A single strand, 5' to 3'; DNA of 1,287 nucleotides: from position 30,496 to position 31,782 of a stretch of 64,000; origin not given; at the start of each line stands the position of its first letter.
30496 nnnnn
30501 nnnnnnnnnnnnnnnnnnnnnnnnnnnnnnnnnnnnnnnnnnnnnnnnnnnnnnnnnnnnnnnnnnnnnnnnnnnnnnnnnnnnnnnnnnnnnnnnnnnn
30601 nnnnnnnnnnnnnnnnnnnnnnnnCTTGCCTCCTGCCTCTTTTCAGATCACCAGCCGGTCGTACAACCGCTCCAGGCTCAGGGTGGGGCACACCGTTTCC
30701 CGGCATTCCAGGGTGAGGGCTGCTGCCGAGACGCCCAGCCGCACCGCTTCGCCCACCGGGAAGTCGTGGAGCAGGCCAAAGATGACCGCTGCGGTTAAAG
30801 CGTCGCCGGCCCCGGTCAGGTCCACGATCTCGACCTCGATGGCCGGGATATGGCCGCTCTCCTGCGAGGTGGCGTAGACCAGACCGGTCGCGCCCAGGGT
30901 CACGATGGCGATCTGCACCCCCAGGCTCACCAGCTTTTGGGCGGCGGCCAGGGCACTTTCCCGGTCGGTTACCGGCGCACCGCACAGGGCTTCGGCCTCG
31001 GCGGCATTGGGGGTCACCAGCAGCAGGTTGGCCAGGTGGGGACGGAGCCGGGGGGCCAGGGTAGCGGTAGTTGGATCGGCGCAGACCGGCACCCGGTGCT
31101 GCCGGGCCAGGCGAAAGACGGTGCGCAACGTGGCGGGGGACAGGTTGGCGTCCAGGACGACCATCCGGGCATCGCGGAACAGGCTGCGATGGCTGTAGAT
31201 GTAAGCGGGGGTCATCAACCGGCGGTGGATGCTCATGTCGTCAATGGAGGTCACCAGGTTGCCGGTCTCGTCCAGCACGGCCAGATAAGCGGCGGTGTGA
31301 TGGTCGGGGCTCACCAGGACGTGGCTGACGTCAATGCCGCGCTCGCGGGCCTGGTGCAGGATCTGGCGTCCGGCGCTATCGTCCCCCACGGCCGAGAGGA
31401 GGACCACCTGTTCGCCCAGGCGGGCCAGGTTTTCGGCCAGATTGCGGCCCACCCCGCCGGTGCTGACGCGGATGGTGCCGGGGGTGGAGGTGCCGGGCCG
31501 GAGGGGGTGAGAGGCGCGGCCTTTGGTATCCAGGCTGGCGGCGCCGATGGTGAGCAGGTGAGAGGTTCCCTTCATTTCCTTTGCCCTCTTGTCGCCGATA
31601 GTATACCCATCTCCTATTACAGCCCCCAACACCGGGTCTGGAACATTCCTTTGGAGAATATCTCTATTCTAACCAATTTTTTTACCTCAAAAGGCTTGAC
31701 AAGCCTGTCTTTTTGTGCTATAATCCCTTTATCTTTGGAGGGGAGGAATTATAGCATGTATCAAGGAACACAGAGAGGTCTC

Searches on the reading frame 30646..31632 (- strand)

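Call 24: search_protein_families(library=pfam, proteins=[window:30646-31632:-], max_evalue=0.00001)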
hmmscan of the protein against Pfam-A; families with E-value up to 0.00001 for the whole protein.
window:30646-31632:- (329 aa): 2 families
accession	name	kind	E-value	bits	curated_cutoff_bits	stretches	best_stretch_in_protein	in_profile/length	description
PF00294.29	PfkB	-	8.4e-59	199.8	25.8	1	25-313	3-295/302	pfkB family carbohydrate kinase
PF08543.17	Phos_pyr_kin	-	4.2e-09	36.6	27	1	202-300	119-224/246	Phosphomethylpyrimidine kinase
